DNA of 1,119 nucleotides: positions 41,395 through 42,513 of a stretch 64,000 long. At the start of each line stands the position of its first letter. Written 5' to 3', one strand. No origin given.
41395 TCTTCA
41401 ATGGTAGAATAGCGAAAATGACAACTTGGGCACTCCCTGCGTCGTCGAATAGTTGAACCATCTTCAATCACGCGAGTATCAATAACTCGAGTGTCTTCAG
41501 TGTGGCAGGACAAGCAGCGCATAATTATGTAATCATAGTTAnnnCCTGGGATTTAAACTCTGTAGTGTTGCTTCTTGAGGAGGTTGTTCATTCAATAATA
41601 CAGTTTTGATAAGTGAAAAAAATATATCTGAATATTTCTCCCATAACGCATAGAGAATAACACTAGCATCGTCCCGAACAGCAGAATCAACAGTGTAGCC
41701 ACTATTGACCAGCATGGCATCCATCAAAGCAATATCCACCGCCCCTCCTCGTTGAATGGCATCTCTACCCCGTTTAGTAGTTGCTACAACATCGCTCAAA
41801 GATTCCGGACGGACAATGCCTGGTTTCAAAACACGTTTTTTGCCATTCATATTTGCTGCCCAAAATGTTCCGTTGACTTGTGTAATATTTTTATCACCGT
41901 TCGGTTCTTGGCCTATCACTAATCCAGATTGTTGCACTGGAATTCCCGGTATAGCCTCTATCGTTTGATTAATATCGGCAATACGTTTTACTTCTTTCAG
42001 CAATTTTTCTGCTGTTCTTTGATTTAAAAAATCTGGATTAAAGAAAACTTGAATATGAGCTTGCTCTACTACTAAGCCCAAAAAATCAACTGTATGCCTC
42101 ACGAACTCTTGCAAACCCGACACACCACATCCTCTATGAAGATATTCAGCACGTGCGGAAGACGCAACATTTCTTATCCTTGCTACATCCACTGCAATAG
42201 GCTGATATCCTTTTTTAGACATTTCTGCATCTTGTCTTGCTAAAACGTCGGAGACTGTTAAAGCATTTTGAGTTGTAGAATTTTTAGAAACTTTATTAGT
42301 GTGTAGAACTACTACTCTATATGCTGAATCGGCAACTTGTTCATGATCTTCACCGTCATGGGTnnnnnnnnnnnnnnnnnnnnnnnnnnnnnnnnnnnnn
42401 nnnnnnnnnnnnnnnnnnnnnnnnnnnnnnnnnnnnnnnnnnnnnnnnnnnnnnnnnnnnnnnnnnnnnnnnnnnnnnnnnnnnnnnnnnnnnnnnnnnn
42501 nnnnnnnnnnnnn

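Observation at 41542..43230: Unrecognisable 562-aa cytoplasmic protein between nrdR and ftsZ, with AT-rich patches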

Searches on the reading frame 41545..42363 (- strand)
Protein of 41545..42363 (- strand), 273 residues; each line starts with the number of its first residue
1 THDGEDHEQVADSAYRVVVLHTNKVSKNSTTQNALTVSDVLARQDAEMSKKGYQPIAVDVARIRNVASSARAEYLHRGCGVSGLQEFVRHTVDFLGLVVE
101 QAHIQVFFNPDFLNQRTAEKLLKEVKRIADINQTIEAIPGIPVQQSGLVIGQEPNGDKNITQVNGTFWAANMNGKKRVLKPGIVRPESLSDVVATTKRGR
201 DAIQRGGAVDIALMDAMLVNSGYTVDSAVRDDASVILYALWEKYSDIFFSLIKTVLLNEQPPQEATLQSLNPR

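Call 35: search_protein_families(library=pfam, proteins=[window:41545-42363:-], max_evalue=10)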
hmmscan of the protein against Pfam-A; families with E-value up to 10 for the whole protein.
window:41545-42363:- (273 aa): 1 family
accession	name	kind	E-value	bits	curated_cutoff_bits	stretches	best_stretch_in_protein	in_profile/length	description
PF02550.21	AcetylCoA_hydro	-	0.034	14.6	24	1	14-106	83-161/198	Acetyl-CoA hydrolase/transferase N-terminal domain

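Call 57: predict_structure(protein=window:41545-42330:-)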
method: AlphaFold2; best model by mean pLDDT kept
length: 262 residues; sequences in the alignment: 1
mean_pLDDT: 35.6   pTM: 0.26
mean pLDDT of the five models: 35.6, 34.8, 34.3, 33.1, 31.1
residues with pLDDT >= 90: 0; 70-90: 1; 50-70: 23; < 50: 238
segments of 3 or more residues with pLDDT < 50: 1-6, 8-23, 45-93, 97-262
pLDDT, mean of each block of 10 residues (from residue 1): 44 38 53 64 46 31 28 38 38 48 40 32 25 24 29 32 31 30 37 35 35 32 30 31 28 30 30
secondary structure, 60 per line:
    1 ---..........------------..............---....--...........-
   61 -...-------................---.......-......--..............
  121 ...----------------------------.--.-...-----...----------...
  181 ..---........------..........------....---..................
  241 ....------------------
elements in order: E4-10 H26-39 E43-46 H49-59 H72-87 E91-97 H99-104 H107-123 E157-159 E165-167 H178-182 H186-193 H200-209 H216-219 H223-244

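Call 64: fold_search(model_id=the predicted structure, library=pdb)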
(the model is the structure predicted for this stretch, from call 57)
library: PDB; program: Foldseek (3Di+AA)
matches with E <= 10: 57; with E <= 0.001: 0
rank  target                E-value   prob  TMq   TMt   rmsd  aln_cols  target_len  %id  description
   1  2af6_A                2.0e+00  0.02  0.11  0.11  23.5       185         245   11  Crystal structure of Mycobacterium tuberculosis Flavin dependent thymidylate synthase (Mtb ThyX) in the presence of co (released 2005-10-04)
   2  5iqj_C                2.5e+00  0.05  0.12  0.21  13.7       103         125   14  1.9 Angstrom Crystal Structure of Protein with Unknown Function from Vibrio cholerae. (released 2016-03-23)
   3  2af6_G                3.2e+00  0.02  0.11  0.11  23.8       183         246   10  Crystal structure of Mycobacterium tuberculosis Flavin dependent thymidylate synthase (Mtb ThyX) in the presence of co (released 2005-10-04)
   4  2gq2_A                3.2e+00  0.01  0.10  0.11  23.7       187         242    8  Mycobacterium tuberculosis ThyX-NADP complex (released 2006-06-27)
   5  1mnm_C                3.7e+00  0.04  0.10  0.24  10.3        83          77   11  YEAST MATALPHA2/MCM1/DNA TERNARY TRANSCRIPTION COMPLEX CRYSTAL STRUCTURE (released 1998-03-18)
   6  9sm0                  4.4e+00  0.04  0.16  0.15   9.5       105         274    6  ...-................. from Burkholderia territorii in complex with SAH (released 2025-12-31)
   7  6c96_A                4.4e+00  0.03  0.14  0.06  18.8       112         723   12  Cryo-EM structure of mouse TPC1 channel in the apo state (released 2018-04-04)
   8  6zlz_B                4.7e+00  0.03  0.10  0.08  14.9        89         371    9  Crystal Structure of Merkel Cell Polyomavirus Virus-like Particle (released 2020-08-05)
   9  1y8q_A                5.0e+00  0.04  0.12  0.11  12.4        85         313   12  SUMO E1 ACTIVATING ENZYME SAE1-SAE2-MG-ATP COMPLEX (released 2005-01-25)
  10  2ctk_MODEL_1_A        5.0e+00  0.03  0.12  0.23  16.0       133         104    8  Solution structure of the 12th KH type I domain from human Vigilin (released 2005-11-24)
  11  8j07_c2               5.0e+00  0.02  0.15  0.07  26.1       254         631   12  96nm repeat of human respiratory doublet microtubule and associated axonemal complexes (released 2023-07-26)
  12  9xb4                  5.3e+00  0.04  0.16  0.18   8.9       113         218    7  Crystal structure of Mrt4 (L96C) mutant (released 2026-02-04)
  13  3iv5_B                5.3e+00  0.03  0.09  0.16  15.8        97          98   16  Crystal structure of Fis bound to 27 bp optimal binding sequence F1 (released 2010-04-28)
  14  3gwc_D                5.3e+00  0.01  0.11  0.11  21.7       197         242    9  Crystal structure of Mycobacterium tuberculosis thymidylate synthase X bound to FdUMP and FAD (released 2009-04-28)
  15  2af6_E                5.3e+00  0.01  0.11  0.11  21.6       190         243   11  Crystal structure of Mycobacterium tuberculosis Flavin dependent thymidylate synthase (Mtb ThyX) in the presence of co (released 2005-10-04)
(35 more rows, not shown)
